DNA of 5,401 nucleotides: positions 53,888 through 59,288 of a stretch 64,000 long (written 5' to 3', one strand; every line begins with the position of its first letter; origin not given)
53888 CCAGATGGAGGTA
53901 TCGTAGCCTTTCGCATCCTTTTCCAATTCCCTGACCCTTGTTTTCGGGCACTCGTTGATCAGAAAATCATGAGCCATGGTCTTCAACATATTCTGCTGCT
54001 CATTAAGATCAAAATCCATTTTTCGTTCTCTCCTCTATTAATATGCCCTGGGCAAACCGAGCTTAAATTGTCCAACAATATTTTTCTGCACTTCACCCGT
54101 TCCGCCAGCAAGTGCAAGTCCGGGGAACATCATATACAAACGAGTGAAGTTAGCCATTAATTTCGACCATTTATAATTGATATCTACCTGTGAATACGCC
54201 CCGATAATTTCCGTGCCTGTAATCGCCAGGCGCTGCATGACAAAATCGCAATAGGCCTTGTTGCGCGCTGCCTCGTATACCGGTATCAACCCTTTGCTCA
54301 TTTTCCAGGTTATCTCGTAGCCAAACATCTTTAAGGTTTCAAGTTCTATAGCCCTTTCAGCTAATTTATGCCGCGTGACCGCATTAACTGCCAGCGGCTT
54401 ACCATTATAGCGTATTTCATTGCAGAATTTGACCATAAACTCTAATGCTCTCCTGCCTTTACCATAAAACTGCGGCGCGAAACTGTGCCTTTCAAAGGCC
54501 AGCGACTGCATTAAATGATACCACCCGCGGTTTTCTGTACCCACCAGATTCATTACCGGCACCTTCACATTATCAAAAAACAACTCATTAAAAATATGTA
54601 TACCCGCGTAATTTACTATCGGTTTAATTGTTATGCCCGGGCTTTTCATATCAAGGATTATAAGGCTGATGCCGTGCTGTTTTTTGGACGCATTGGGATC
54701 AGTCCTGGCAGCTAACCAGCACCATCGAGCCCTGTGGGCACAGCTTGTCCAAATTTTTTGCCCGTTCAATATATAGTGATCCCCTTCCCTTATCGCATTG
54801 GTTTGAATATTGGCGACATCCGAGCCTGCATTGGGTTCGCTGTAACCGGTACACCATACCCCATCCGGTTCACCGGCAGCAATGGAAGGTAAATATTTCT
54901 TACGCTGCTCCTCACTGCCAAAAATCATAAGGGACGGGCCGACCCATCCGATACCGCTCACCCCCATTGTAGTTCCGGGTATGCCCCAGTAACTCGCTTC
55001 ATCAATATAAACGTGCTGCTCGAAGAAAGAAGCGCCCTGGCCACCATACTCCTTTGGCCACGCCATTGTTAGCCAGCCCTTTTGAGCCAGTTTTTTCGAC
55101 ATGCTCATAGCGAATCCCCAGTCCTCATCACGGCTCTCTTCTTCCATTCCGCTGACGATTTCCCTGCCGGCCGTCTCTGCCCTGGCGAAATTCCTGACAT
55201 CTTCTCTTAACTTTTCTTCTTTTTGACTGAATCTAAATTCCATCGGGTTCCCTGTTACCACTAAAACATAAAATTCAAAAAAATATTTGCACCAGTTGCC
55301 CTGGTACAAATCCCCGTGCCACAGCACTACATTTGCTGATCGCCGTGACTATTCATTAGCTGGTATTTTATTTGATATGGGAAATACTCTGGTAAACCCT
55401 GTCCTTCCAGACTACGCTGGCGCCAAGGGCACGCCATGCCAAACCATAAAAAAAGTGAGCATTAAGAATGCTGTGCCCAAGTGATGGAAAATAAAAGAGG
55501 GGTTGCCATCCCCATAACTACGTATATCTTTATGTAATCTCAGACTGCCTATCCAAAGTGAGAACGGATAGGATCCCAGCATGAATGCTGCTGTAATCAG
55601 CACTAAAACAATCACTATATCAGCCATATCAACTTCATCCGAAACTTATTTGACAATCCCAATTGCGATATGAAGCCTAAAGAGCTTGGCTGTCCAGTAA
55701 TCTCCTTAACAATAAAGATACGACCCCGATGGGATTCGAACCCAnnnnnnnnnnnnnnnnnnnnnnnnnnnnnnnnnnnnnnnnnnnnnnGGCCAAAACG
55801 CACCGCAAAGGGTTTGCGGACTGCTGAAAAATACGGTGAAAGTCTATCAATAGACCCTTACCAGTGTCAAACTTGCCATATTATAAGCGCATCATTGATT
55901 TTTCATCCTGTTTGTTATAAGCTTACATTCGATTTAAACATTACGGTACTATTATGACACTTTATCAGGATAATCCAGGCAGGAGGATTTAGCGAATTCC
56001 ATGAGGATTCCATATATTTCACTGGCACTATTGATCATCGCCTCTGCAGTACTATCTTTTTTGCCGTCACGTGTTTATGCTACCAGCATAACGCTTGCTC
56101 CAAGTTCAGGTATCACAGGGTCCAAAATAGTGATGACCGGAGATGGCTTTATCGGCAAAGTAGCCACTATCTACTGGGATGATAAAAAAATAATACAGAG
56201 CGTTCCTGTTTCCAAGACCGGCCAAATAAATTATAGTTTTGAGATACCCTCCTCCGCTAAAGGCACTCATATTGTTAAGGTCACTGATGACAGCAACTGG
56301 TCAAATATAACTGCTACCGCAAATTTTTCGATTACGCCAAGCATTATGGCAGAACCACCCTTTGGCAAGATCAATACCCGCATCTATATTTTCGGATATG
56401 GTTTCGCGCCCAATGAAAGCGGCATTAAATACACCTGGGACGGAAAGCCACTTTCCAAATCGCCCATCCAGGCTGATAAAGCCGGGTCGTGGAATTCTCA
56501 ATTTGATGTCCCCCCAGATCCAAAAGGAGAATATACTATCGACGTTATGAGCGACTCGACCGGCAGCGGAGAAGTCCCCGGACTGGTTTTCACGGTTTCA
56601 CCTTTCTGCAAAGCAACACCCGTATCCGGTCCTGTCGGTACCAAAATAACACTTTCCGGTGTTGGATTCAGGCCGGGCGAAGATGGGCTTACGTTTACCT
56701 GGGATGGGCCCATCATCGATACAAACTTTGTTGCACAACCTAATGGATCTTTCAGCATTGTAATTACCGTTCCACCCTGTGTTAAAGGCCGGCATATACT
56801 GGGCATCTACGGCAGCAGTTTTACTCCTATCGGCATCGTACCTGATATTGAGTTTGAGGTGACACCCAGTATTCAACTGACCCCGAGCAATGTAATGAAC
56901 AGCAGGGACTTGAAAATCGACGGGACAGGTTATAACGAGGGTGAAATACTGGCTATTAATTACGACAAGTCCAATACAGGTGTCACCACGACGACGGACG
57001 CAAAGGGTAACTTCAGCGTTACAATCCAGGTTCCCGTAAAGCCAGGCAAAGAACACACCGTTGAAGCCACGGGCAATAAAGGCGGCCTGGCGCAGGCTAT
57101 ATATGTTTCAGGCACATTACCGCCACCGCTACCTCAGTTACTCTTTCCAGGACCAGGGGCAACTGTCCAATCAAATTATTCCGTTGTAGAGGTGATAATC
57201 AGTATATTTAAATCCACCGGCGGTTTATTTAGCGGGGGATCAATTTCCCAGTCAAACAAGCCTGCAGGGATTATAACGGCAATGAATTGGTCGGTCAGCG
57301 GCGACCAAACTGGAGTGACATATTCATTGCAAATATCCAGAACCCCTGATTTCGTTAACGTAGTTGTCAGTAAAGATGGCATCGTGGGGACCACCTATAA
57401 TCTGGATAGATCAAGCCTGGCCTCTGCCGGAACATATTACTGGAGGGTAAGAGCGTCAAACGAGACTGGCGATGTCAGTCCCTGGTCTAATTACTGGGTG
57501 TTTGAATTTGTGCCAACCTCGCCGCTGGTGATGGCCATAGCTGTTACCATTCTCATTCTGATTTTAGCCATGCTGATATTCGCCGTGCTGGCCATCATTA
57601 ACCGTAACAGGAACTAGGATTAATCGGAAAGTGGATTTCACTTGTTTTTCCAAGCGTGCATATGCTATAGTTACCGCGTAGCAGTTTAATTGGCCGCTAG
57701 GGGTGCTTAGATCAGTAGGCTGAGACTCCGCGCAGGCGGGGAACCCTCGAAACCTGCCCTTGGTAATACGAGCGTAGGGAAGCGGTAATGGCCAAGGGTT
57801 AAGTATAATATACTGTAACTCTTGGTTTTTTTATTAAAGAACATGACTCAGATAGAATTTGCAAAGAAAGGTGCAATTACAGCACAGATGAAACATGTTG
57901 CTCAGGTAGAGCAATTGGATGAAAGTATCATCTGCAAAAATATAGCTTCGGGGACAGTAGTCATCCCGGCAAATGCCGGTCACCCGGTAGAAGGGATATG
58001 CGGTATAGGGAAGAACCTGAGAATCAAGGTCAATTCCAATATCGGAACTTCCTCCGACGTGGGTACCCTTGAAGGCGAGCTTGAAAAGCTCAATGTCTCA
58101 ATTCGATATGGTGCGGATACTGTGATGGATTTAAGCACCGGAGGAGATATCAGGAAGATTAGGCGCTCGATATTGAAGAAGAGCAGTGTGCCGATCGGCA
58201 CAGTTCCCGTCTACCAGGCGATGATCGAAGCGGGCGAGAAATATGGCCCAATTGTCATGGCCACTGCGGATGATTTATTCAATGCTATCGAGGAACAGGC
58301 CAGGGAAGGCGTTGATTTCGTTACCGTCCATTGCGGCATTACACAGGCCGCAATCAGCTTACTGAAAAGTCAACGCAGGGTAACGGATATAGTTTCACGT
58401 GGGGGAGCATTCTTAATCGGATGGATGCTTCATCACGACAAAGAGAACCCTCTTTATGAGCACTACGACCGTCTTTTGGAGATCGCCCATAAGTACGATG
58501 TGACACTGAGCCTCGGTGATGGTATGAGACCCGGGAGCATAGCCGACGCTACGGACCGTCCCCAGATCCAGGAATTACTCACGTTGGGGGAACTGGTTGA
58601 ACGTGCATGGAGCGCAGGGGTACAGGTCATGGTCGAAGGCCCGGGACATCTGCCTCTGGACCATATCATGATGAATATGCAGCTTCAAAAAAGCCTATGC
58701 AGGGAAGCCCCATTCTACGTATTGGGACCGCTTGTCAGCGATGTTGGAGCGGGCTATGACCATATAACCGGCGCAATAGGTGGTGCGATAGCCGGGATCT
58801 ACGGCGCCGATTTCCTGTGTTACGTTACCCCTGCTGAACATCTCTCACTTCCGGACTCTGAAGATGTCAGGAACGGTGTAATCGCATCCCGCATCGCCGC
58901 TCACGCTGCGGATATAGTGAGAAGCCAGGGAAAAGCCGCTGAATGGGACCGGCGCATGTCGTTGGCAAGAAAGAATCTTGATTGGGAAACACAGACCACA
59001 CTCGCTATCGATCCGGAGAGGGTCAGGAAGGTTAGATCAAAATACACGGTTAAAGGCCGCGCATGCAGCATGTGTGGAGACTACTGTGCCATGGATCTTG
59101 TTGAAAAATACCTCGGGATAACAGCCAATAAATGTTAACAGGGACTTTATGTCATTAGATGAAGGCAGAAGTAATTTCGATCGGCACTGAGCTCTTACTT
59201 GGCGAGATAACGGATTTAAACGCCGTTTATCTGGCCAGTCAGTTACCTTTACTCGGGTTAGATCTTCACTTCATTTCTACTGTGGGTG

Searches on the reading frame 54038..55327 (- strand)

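Call 31: search_protein_families(library=pfam, proteins=[window:54038-55327:-], max_evalue=0.0001)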
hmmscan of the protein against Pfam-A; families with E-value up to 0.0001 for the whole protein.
window:54038-55327:- (429 aa): 3 families
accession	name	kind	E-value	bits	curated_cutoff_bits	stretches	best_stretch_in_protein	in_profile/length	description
PF00441.29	Acyl-CoA_dh_1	-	2.5e-21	76.8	22.4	1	266-420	1-147/150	Acyl-CoA dehydrogenase, C-terminal domain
PF02771.21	Acyl-CoA_dh_N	-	3.6e-21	76.1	22.9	1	35-153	2-113/113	Acyl-CoA dehydrogenase, N-terminal domain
PF02770.24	Acyl-CoA_dh_M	-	3e-20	72.6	33.3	1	159-254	1-97/97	Acyl-CoA dehydrogenase, middle domain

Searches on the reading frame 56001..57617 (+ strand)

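Call 31: search_protein_families(library=pfam, proteins=[window:56001-57617:+], max_evalue=0.0001)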
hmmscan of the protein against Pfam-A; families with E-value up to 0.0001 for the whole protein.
window:56001-57617:+ (538 aa): 3 families
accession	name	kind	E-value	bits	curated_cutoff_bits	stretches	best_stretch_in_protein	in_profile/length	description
PF17936.7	Big_6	-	7.2e-07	29.8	27.6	0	296-366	6-76/83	Bacterial Ig domain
PF25788.1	Ig_Rha78A_N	-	1.8e-05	25.4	27.4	1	429-502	23-100/105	Rha78A-like, N-terminal immunoglobulin domain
PF10648.15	Gmad2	-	2.3e-05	25.1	25.7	0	148-190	39-85/86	Immunoglobulin-like domain of bacterial spore germination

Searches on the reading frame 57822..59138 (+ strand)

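Call 31: search_protein_families(library=pfam, proteins=[window:57822-59138:+], max_evalue=0.0001)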
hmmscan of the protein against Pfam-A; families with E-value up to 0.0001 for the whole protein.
window:57822-59138:+ (438 aa): 1 family
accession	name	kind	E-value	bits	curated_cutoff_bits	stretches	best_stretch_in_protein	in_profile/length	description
PF01964.24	ThiC_Rad_SAM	-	1.1e-195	650.8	25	1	9-428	1-419/420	Radical SAM ThiC family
